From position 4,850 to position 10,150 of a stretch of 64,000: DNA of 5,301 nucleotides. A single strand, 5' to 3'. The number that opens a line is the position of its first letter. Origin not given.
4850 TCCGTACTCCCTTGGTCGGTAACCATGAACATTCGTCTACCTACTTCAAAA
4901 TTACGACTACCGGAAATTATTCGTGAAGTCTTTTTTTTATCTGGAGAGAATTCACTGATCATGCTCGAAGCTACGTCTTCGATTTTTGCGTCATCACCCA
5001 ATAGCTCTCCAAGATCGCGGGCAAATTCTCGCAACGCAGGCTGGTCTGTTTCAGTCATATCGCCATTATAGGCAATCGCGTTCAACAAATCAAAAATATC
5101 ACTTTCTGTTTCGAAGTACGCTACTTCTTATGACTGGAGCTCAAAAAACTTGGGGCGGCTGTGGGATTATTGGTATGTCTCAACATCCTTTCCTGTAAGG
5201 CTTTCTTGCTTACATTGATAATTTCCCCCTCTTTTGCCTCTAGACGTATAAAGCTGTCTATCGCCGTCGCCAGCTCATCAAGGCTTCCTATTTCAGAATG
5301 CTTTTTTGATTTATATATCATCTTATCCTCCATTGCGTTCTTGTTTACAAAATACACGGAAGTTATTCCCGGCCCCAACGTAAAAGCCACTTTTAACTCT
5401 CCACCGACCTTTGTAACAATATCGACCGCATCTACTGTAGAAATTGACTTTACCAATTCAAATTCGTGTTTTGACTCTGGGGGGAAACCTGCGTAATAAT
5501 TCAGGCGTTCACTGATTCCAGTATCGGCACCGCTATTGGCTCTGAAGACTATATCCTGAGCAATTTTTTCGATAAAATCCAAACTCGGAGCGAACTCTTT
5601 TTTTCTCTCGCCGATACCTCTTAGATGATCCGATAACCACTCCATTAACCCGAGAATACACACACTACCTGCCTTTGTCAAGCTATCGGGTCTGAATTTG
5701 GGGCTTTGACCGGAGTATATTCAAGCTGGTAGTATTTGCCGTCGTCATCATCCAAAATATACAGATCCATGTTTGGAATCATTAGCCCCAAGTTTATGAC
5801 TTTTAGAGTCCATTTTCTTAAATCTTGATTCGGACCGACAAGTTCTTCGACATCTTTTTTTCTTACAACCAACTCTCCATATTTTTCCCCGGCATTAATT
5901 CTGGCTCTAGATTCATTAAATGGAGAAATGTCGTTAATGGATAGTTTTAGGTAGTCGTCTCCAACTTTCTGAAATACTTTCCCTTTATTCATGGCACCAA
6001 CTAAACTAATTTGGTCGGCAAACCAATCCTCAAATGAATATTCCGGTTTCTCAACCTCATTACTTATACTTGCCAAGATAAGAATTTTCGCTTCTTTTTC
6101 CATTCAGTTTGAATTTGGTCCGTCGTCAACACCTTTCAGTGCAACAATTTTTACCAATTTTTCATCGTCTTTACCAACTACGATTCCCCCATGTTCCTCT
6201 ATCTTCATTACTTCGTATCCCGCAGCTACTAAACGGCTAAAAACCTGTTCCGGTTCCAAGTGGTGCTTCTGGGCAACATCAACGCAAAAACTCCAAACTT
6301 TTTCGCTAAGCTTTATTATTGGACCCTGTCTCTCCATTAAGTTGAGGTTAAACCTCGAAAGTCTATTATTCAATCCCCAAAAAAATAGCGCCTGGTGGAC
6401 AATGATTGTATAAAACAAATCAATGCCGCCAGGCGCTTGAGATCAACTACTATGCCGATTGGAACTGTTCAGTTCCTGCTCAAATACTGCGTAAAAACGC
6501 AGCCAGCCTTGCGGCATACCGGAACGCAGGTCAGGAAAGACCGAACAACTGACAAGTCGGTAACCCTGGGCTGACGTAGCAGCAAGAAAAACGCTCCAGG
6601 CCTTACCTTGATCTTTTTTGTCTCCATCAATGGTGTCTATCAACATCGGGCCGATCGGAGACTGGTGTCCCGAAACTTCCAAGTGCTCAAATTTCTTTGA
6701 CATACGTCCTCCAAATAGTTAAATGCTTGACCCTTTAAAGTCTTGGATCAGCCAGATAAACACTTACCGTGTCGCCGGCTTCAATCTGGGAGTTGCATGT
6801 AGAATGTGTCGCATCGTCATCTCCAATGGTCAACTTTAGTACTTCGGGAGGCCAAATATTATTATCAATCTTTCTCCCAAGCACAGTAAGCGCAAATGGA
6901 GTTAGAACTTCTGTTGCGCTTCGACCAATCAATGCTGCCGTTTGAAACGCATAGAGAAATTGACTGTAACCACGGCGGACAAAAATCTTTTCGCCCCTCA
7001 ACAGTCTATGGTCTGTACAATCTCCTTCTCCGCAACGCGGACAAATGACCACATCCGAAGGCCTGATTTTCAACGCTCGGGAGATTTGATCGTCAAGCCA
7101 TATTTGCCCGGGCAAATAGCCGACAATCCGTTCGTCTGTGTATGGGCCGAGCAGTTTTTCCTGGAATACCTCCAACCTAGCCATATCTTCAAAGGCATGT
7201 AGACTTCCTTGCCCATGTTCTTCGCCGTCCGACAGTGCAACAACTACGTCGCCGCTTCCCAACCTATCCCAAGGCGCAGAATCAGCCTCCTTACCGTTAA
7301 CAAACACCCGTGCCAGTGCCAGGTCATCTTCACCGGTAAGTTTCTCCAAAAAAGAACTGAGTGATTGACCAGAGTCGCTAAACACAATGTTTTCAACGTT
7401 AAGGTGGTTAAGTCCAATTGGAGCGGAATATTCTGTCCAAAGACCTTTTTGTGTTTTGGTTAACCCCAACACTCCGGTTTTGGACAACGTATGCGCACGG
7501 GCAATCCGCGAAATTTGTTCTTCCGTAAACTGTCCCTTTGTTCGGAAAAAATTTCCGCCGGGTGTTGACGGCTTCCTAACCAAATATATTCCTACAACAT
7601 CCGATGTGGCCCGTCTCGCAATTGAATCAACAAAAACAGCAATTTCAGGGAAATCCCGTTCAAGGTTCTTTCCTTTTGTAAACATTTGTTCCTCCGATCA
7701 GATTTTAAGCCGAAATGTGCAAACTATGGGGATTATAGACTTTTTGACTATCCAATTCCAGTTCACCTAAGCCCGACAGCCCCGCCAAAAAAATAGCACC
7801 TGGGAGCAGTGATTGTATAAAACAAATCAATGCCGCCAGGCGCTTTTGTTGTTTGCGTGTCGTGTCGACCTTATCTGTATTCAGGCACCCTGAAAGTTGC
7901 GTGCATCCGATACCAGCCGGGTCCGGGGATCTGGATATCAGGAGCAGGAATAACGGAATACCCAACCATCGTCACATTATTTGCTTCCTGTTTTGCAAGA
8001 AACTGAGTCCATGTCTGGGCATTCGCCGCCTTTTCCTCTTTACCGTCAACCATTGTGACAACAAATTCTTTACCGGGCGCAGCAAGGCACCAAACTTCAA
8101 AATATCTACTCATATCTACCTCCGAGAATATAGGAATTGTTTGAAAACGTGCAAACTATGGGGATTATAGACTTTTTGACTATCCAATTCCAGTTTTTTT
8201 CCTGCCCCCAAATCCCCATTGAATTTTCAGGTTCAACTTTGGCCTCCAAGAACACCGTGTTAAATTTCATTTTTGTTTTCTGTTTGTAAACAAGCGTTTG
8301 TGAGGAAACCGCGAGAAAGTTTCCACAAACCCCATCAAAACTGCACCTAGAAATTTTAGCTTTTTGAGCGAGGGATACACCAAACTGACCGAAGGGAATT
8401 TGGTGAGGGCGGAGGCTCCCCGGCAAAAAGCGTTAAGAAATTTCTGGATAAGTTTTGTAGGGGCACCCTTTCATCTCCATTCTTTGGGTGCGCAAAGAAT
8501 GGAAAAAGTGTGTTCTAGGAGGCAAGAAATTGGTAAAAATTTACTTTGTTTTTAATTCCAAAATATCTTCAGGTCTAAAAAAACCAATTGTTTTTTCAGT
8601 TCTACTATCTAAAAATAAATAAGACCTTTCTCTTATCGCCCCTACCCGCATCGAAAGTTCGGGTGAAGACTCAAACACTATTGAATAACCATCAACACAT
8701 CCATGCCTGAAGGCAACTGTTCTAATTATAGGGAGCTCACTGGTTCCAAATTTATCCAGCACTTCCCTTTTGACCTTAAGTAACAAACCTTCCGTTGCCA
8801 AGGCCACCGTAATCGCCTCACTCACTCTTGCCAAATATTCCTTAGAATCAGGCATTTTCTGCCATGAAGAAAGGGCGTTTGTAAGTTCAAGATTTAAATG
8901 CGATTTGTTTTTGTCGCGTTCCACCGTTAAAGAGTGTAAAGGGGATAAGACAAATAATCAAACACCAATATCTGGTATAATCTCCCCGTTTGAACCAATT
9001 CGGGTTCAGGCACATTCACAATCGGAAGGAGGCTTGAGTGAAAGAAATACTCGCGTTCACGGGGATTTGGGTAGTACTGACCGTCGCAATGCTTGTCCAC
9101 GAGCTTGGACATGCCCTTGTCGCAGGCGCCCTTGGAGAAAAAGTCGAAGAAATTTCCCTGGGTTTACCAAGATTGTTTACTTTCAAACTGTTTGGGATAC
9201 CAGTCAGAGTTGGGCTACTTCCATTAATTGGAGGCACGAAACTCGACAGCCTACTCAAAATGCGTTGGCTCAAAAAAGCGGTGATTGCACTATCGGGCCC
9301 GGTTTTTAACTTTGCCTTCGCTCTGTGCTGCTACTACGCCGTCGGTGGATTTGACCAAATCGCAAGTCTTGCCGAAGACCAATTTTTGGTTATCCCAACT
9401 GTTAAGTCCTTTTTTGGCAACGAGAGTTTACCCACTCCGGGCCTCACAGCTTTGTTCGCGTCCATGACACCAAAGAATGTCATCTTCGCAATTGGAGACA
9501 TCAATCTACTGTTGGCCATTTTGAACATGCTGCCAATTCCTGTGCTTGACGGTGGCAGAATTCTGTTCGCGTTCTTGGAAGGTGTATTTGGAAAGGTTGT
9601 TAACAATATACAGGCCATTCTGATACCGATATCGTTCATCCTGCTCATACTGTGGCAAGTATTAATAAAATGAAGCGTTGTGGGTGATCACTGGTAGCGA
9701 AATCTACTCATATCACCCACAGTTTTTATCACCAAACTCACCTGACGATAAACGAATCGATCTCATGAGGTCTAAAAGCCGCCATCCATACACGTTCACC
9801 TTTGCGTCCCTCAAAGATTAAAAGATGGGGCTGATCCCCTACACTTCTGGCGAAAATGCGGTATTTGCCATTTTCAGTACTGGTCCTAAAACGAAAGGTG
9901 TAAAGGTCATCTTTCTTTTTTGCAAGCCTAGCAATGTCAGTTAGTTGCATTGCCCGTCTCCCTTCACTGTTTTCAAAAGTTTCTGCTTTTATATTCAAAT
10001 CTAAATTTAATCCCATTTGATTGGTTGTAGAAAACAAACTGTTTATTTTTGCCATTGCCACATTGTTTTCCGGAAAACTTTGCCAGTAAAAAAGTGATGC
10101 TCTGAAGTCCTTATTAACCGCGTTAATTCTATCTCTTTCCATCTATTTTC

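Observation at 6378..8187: Two duplicated promoter-gene-terminator cassettes carrying paralogous ~80-aa proteins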

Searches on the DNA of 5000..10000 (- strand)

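Call 8: search_rna_families(source=window, start=5000, end=10000, threshold=evalue, max_evalue=1)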
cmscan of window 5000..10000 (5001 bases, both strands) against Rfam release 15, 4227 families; matches with E-value up to 1: 4.
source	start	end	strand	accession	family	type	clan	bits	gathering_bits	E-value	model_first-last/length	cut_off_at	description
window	7791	7848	-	RF03765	mir-2059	Gene; miRNA;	-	24.7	90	0.14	1-68/68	no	mir-2059 microRNA precursor family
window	5506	5592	+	RF01189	sn1502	Gene; snRNA; snoRNA; CD-box;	-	24.5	60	0.074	1-87/87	no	Small nucleolar RNA sn1502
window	8461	8629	-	RF04192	carA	Cis-reg;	-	22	100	0.54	1-202/202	no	carA ncRNA motif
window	7787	7850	-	RF00642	mir-23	Gene; miRNA;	-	20.9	52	0.73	1-73/73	no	mir-23 microRNA precursor family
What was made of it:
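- Tried and rejected: Rfam at E<=1 over 5-10 kb gave only spurious miRNA, snoRNA and carA hits far below their thresholds (call 8).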

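Call 92: build_rna_model(alignment_id=A10)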
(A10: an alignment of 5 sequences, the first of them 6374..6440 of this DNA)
Model R1 built from alignment A10 (5 sequences, 69 columns); structure: RNAalifold consensus.
model positions 67; base pairs 20; branch points 0; effective number of sequences 1.8; information 0.839 bits per position. Calibrated on 0.2 Mb of random sequence (short: E-values are rough).
structure used (alignment columns):
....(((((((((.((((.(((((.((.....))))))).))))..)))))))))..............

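Call 93: search_with_rna_model(model_id=R1, sources=[window, L001, L019, L020, L021, L023, L026], max_evalue=10)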
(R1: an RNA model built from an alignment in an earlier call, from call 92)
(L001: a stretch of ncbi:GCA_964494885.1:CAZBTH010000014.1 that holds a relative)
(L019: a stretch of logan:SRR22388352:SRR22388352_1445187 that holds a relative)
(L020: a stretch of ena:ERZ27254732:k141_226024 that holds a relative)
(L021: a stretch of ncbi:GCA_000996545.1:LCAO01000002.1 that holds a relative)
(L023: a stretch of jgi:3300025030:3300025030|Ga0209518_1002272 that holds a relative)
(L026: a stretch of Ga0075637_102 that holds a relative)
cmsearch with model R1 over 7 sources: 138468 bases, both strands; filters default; matches with E-value up to 10: 25.
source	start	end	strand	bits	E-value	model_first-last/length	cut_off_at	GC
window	6374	6440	-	98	7.8e-28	1-67/67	no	0.45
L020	8477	8543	+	95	7e-27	1-67/67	no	0.42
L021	10252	10318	+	95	7e-27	1-67/67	no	0.42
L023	498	564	+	95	7e-27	1-67/67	no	0.42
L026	3673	3739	+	95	7e-27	1-67/67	no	0.42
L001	11228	11294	+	92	6.3e-26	1-67/67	no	0.43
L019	3367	3433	+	85.9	4.9e-24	1-67/67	no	0.51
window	7782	7847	-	85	9.7e-24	1-67/67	no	0.45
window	7792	7858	+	31.3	7.1e-07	1-67/67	no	0.45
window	6384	6442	+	27.9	8.7e-06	1-67/67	no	0.46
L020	8467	8533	-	25.3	5.3e-05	1-67/67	no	0.45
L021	10242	10308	-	25.3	5.3e-05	1-67/67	no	0.45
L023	488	554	-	25.3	5.3e-05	1-67/67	no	0.45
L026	3663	3729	-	25.3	5.3e-05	1-67/67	no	0.45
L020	11281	11328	-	23.3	0.00024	1-67/67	no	0.46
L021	13056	13103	-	23.3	0.00024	1-67/67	no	0.46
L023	3302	3349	-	23.3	0.00024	1-67/67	no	0.46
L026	6477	6524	-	23.3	0.00024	1-67/67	no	0.46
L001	11226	11284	-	22.4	0.00044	1-67/67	no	0.46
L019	3365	3423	-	21.8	0.00067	1-67/67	no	0.53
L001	7683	7745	+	20.4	0.0019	1-67/67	no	0.33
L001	8118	8133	+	9.7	4.5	21-36/67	no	0.31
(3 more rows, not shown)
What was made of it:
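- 7786..7844 (-): Terminator T_B: a long hairpin (7795-7844) followed by a U-run (7786-7794). The covariance model scores it at 85 bits (call 93).
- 6378..6437 (-): Terminator T_A: a long hairpin (6387-6437) followed by a U-run (6378-6386). The covariance model scores it at 98 bits (call 93).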

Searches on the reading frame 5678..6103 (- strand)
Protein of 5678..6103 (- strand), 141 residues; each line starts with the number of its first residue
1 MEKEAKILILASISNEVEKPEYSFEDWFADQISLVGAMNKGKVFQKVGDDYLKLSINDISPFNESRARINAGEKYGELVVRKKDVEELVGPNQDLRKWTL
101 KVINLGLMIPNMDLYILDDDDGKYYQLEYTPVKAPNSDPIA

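Call 7: search_protein_families(library=pfam, proteins=[window:5678-6103:-], max_evalue=1)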
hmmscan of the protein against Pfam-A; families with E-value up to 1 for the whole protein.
window:5678-6103:- (141 aa): 1 family
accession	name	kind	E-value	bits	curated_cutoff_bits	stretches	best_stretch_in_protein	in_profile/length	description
PF23488.1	YKL065W-A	-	0.036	14.6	27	1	80-125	17-61/73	YKL065W-A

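Call 13: search_protein_families(library=phrogs, proteins=[window:5678-6103:-], max_evalue=0.1)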
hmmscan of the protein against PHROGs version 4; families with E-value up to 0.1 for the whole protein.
window:5678-6103:- (141 aa): 0 families

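Call 14: search_protein_families(library=padloc, proteins=[window:5678-6103:-], max_evalue=0.1)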
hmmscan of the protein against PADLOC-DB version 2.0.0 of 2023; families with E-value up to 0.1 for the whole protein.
window:5678-6103:- (141 aa): 0 families

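Call 15: search_protein_families(library=ncbifam, proteins=[window:5678-6103:-], max_evalue=0.1)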
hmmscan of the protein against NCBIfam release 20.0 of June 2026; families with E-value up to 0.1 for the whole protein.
window:5678-6103:- (141 aa): 0 families

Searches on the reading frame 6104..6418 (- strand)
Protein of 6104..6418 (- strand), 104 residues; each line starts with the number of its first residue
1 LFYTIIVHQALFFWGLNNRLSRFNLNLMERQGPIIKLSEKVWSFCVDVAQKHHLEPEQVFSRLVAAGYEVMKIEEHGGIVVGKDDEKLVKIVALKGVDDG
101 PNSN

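Call 7: search_protein_families(library=pfam, proteins=[window:6104-6418:-], max_evalue=1)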
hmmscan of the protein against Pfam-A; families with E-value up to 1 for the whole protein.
window:6104-6418:- (104 aa): 0 families

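Call 13: search_protein_families(library=phrogs, proteins=[window:6104-6418:-], max_evalue=0.1)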
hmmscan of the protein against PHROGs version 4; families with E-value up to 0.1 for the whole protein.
window:6104-6418:- (104 aa): 1 family
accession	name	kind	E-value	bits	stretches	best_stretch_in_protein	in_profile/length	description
phrog_11663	-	head and packaging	0.079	13.4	1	9-97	171-260/261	minor head protein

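Call 14: search_protein_families(library=padloc, proteins=[window:6104-6418:-], max_evalue=0.1)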
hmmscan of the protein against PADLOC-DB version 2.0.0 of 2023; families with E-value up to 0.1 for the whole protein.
window:6104-6418:- (104 aa): 0 families

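Call 15: search_protein_families(library=ncbifam, proteins=[window:6104-6418:-], max_evalue=0.1)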
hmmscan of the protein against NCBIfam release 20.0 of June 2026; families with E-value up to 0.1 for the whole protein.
window:6104-6418:- (104 aa): 0 families
